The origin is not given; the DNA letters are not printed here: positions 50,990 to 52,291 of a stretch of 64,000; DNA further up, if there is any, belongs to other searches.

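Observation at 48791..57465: Ten-gene catabolic operon coupling a TRAP transporter and an HIBADH-like reductase to an Lpd-E1alpha-E1beta-E2 2-oxoacid dehydrogenase complex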

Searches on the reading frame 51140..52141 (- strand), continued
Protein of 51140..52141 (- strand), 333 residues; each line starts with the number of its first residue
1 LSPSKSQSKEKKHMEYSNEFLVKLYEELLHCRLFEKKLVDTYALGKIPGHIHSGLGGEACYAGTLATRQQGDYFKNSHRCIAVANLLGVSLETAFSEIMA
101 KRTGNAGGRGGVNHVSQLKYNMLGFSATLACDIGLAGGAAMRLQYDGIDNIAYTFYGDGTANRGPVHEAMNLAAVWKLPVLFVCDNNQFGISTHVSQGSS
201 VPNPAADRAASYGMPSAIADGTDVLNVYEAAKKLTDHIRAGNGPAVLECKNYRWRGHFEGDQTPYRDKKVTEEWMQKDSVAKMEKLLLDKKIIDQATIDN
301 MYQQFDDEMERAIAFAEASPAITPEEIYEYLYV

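Call 15: find_related_loci(query=window:51140-52102:-, collection=genome_contigs, flank=10000)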
Query window:51140-52102:- (320 aa) in genome_contigs; peptide patterns used: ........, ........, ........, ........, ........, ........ (x = any residue, [..] = any of these).
45 stretches matched a pattern; 27 encode a relative of the query (tblastn E <= 1e-3); 27 distinct loci.
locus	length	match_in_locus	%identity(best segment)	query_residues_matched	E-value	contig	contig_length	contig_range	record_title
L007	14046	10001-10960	94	1-320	0e+0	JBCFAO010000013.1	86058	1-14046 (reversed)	MAG: Clostridiales bacterium isolate concoct.bin.65 NODE_209_length_86058_cov_9.258271, whole genome shotgun sequence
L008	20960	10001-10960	94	1-320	0e+0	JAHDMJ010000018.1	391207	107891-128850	MAG: Clostridia bacterium isolate R1-B15.2 k141_17312, whole genome shotgun sequence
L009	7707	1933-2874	35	5-319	9e-54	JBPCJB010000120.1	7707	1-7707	MAG: Gaiellaceae bacterium isolate TH_ant_mag_15 S1Ck127_703890_flag_0_multi_5.9798_len_7707, whole genome shotgun seque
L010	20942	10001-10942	35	5-319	2e-53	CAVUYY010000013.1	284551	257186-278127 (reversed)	MAG: uncultured Gaiellaceae bacterium isolate MFD05567.bin.2.243 genome assembly, contig: contig_38054, whole genome sho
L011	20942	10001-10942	35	5-319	3e-53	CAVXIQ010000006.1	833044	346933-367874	MAG: uncultured Gaiellaceae bacterium isolate MFD03066.bin.2.140 genome assembly, contig: contig_6399, whole genome shot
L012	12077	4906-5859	32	1-319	1e-49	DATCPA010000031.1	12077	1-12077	MAG TPA_asm: Gaiellaceae bacterium isolate SMAG_U7215 k141_3686, whole genome shotgun sequence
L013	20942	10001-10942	33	5-319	8e-49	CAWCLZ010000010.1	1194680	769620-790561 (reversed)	MAG: uncultured Actinomycetes bacterium isolate MFD05502.bin.1.12 genome assembly, contig: contig_6466, whole genome sho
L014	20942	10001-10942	33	5-319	1e-48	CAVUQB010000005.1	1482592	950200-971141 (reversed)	MAG: uncultured Actinomycetes bacterium isolate MFD05521.bin.1.267 genome assembly, contig: contig_40511, whole genome s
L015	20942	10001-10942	33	5-319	6e-48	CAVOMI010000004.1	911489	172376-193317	MAG: uncultured Actinomycetes bacterium isolate MFD00008.bin.2.45 genome assembly, contig: contig_19622, whole genome sh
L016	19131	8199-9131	32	8-319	7e-47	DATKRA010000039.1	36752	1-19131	MAG TPA_asm: Gaiellaceae bacterium isolate SMAG_U14016 k141_1389802, whole genome shotgun sequence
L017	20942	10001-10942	33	5-319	3e-47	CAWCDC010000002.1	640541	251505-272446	MAG: uncultured Actinomycetes bacterium isolate MFD05502.bin.2.84 genome assembly, contig: contig_18596, whole genome sh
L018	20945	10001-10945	32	5-320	2e-47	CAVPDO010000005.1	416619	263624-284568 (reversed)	MAG: uncultured Actinomycetes bacterium isolate MFD00031.bin.1.56 genome assembly, contig: contig_16779, whole genome sh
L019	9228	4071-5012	32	5-319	5e-47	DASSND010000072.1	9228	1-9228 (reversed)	MAG TPA_asm: Gaiellaceae bacterium isolate SMAG_U1216 k141_1805784, whole genome shotgun sequence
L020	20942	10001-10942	32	5-319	3e-46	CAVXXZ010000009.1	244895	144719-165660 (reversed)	MAG: uncultured Actinomycetes bacterium isolate MFD08700.bin.2.26 genome assembly, contig: contig_18597, whole genome sh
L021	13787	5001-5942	33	5-319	2e-46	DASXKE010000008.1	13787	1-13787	MAG TPA_asm: Gaiellaceae bacterium isolate SMAG_U5268 k141_1702137, whole genome shotgun sequence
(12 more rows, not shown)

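Call 27: search_protein_families(library=ncbifam, proteins=[L005:13271-14302:+, L003:5774-7117:+], max_evalue=1e-10)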
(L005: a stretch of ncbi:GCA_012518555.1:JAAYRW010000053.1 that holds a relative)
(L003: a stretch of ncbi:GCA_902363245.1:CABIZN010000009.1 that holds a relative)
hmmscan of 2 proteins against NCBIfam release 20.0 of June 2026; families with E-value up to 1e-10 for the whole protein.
L005:13271-14302:+ (343 aa): 21 families
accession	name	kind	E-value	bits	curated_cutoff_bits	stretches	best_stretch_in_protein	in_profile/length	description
TIGR00692.1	tdh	equivalog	1.5e-122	408.9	458.35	1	3-342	1-339/340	L-threonine 3-dehydrogenase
NF003808.0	PRK05396.1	equivalog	8e-121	403.1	380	1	1-341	1-338/341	L-threonine 3-dehydrogenase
NF041097.1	keto_inos_dh_IolM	equivalog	2.1e-67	227.5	450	1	13-339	40-385/389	scyllo-inosose 3-dehydrogenase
NF007489.0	PRK10083.1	equivalog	1.6e-52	178.6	376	1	5-331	6-323/339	Zn-dependent oxidoreductase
NF007375.0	PRK09880.1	equivalog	9.6e-49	166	469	1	23-330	25-329/344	L-idonate 5-dehydrogenase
NF010344.0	PRK13771.1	subfamily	7.8e-48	163.2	349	1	1-332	1-321/334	putative alcohol dehydrogenase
TIGR03451.1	mycoS_dep_FDH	equivalog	6.3e-43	147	512.9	1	2-331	3-346/358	S-(hydroxymethyl)mycothiol dehydrogenase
NF041172.1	AcrlCoa_red_Thmprot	equivalog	1.8e-42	145.5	500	1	1-340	1-331/334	acryloyl-CoA reductase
NF007642.0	PRK10309.1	equivalog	3.1e-42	145.1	550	1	1-341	1-344/347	galactitol-1-phosphate 5-dehydrogenase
NF006940.0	PRK09422.1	equivalog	1.6e-41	142.4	344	1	1-287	1-282/338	alcohol dehydrogenase AdhP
TIGR03366.1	HpnZ_proposed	hypoth_equivalog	8.7e-40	136.8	328.1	1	21-289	1-279/315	putative phosphonate catabolism associated alcohol dehydrogenase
TIGR03989.1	Rxyl_3153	subfamily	6.6e-39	134.2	440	2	120-329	139-356/370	NDMA-dependent alcohol dehydrogenase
TIGR02818.1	adh_III_F_hyde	equivalog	2.4e-38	132.2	543.95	2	121-334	139-359/368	S-(hydroxymethyl)glutathione dehydrogenase/class III alcohol dehydrogenase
TIGR03201.1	dearomat_had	equivalog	3.4e-32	111.9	338.65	1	17-331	15-336/349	6-hydroxycyclohex-1-ene-1-carbonyl-CoA dehydrogenase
NF047908.1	AldhRedAhr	equivalog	2e-27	96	470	1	17-287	20-282/335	NADPH-dependent aldehyde reductase Ahr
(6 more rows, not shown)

L003:5774-7117:+ (447 aa): 68 families (the best 25 are shown)
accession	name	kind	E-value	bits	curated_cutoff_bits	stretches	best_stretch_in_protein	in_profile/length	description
NF005685.0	PRK07483.1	equivalog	2.6e-136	455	485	1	14-441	11-439/444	aspartate aminotransferase family protein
NF005375.0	PRK06917.1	equivalog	6.6e-133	443.7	535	1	8-443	7-442/448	aspartate aminotransferase family protein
NF005102.0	PRK06541.1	equivalog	8.7e-123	410.2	574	1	15-442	34-458/460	aspartate aminotransferase family protein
NF005682.0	PRK07480.1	subfamily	1.4e-115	386.6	510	1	18-445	38-457/459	aminotransferase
NF005683.0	PRK07481.1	subfamily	3.2e-115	385.7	575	1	15-441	28-451/453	hypothetical protein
NF005447.0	PRK07036.1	equivalog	8e-107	357.8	618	1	18-445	38-460/468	aminotransferase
NF004767.0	PRK06105.1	subfamily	8.2e-106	354.3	517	1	16-444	31-454/460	aminotransferase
NF005684.0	PRK07482.1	subfamily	2.9e-105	352.5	687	1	15-444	32-459/464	hypothetical protein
NF005812.0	PRK07678.1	subfamily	3.9e-100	335.6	488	1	18-440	32-450/451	aminotransferase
TIGR00508.1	bioA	equivalog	2.3e-95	319.7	405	1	16-437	14-418/419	adenosylmethionine--8-amino-7-oxononanoate transaminase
NF005993.0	PRK08117.1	subfamily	6.3e-95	318.3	574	1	6-442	14-432/433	aspartate aminotransferase family protein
NF004426.0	PRK05769.1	equivalog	3.1e-94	316.3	552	1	15-440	36-440/441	acetyl ornithine aminotransferase family protein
NF004718.0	PRK06062.1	subfamily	5.5e-93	312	472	1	14-442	37-451/454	hypothetical protein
NF052567.1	OmAmTferAptACaul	equivalog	2.1e-92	310.2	500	1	15-440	18-431/431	omega-aminotransferase AptA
NF049939.1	HyAminethphonNHLyPbfA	equivalog_domain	1.4e-90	303.9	525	1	20-439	48-441/442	(R)-1-hydroxy-2-aminoethylphosphonate ammonia-lyase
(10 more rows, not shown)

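Call 28: search_dna_similar(query=window:51140-52102:-, collection=plasmids, mode=protein, max_rows=40, max_evalue=1e-20)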
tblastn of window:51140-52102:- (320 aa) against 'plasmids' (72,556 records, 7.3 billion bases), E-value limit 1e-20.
Records with a match: 447; places in all: 556; records where one place covers at least 80% of the query: 430.
Best place of each record, by identity: <60% 447.
By first word of the organism name: Azospirillum 27; Streptomyces 25; Rhodococcus 23; Sphingobium 21; Rhizobium 19; Paracoccus 17; Sinorhizobium 17; Acinetobacter 17; Phaeobacter 15; Enterococcus 15; and 96 more.
By predicted mobility (MOB-suite, as given by PLSDB): non-mobilizable 323; conjugative 66; mobilizable 58.
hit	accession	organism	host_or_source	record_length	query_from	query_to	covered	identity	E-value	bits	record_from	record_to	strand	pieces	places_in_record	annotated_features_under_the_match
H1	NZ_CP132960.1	Aminobacter niigataensis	cell culture,sediment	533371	2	320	100%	37.0%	3e-60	214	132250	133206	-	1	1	thiamine pyrophosphate-dependent dehydrogenase E1 component subunit ...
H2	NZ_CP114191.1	Aminobacter sp. NyZ550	-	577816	2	320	100%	37.0%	4e-60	214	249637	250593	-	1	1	thiamine pyrophosphate-dependent dehydrogenase E1 component subunit ...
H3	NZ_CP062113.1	Aminobacter sp. SR38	bacterial pure culture,soil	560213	2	320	100%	37.0%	5e-60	214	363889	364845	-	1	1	thiamine pyrophosphate-dependent dehydrogenase E1 component subunit ...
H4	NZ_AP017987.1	Aminobacter sp. SS-2016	Lotus japoicus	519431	2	320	100%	36.7%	9e-61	216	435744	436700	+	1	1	thiamine pyrophosphate-dependent dehydrogenase E1 component subunit ...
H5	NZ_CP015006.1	Aminobacter aminovorans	cell culture,soil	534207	2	320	100%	36.7%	3e-60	214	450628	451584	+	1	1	thiamine pyrophosphate-dependent dehydrogenase E1 component subunit ...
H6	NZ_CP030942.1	Nitratireductor thuwali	-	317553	3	320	99%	36.8%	2e-60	215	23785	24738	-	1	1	thiamine pyrophosphate-dependent dehydrogenase E1 component subunit ...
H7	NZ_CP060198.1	Aminobacter sp. MDW-2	cell culture,soil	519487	2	320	100%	36.4%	3e-58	209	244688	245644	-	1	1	thiamine pyrophosphate-dependent dehydrogenase E1 component subunit ...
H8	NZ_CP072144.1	Rhizobium sp. L51/94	Blueberry,cell culture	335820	3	320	99%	36.5%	2e-60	215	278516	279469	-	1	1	thiamine pyrophosphate-dependent dehydrogenase E1 component subunit ...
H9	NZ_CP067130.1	Paracoccus seriniphilus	cell culture,washing water of Bugula ...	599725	3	319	99%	36.5%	7e-49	182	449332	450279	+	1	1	thiamine pyrophosphate-dependent dehydrogenase E1 component subunit ...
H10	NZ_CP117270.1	Rhizobium rhododendri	Rhododendron sp.,pure bacterial ...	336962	3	320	99%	36.2%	9e-60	213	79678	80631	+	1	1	thiamine pyrophosphate-dependent dehydrogenase E1 component subunit ...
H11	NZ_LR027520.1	Thermus thermophilus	-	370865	8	319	98%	36.9%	3e-54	197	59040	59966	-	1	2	thiamine pyrophosphate-dependent enzyme | TrmB family transcriptional regulator sugar-binding domain-containing ...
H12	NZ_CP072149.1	Rhizobium sp. K1/93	Himalayan blackberry,cell culture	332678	3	320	99%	35.9%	3e-59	212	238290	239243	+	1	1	thiamine pyrophosphate-dependent dehydrogenase E1 component subunit ...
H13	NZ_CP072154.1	Rhizobium sp. K15/93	Himalayan blackberry,cell culture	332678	3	320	99%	35.9%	3e-59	212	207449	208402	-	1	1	thiamine pyrophosphate-dependent dehydrogenase E1 component subunit ...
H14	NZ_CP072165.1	Rhizobium sp. B21/90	Himalayan blackberry,cell culture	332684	3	320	99%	35.9%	3e-59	212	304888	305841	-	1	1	thiamine pyrophosphate-dependent dehydrogenase E1 component subunit ...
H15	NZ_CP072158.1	Rhizobium sp. B230/85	Himalayan blackberry,cell culture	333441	3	320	99%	35.9%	3e-59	212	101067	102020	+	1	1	thiamine pyrophosphate-dependent dehydrogenase E1 component subunit ...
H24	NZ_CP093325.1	Bacillus sp. N5-665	whole organism,peat soil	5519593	11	320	97%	36.2%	2e-59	212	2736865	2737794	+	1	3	none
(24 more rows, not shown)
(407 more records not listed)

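Call 29: get_annotated_region(hit=H24, flank=7000)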
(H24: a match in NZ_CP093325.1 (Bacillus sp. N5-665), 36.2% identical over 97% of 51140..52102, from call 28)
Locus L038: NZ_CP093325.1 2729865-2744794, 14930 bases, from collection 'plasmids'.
description: Bacillus sp. N5-665 strain N5/665 plasmid p1, complete sequence
organism: Bacillus sp. N5-665 (NCBI taxid 2925318)
taxonomy: Bacteria; Bacillota; Bacilli; Bacillales; Bacillaceae; Bacillus; Bacillus sp. N5-665
host: -; source: whole organism,peat soil; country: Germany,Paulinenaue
typing (MOB-suite, as given by PLSDB): non-mobilizable
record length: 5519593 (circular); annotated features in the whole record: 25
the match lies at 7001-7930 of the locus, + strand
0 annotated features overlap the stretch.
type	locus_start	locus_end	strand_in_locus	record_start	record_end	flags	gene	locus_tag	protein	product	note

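Call 45: search_protein_families(library=ncbifam, proteins=[L038:6917-7942:+, L003:10001-10963:+], max_evalue=1e-30)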
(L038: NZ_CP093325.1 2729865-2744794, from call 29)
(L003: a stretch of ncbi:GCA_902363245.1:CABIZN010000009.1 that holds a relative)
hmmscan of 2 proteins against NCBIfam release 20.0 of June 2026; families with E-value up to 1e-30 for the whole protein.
L038:6917-7942:+ (341 aa): 2 families
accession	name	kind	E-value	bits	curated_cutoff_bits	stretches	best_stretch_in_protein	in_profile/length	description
TIGR03182.1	PDH_E1_alph_y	equivalog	6e-111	370.3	393.85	1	24-338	2-315/315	pyruvate dehydrogenase (acetyl-transferring) E1 component subunit alpha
TIGR03181.1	PDH_E1_alph_x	equivalog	4.2e-73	246.2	411.35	1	15-339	15-329/341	pyruvate dehydrogenase (acetyl-transferring) E1 component subunit alpha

L003:10001-10963:+ (320 aa): 2 families
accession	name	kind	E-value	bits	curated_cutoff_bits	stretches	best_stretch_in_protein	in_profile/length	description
TIGR03182.1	PDH_E1_alph_y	equivalog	3.2e-87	292.4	393.85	1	8-320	4-315/315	pyruvate dehydrogenase (acetyl-transferring) E1 component subunit alpha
TIGR03181.1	PDH_E1_alph_x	equivalog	4.1e-68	229.8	411.35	1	4-320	22-328/341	pyruvate dehydrogenase (acetyl-transferring) E1 component subunit alpha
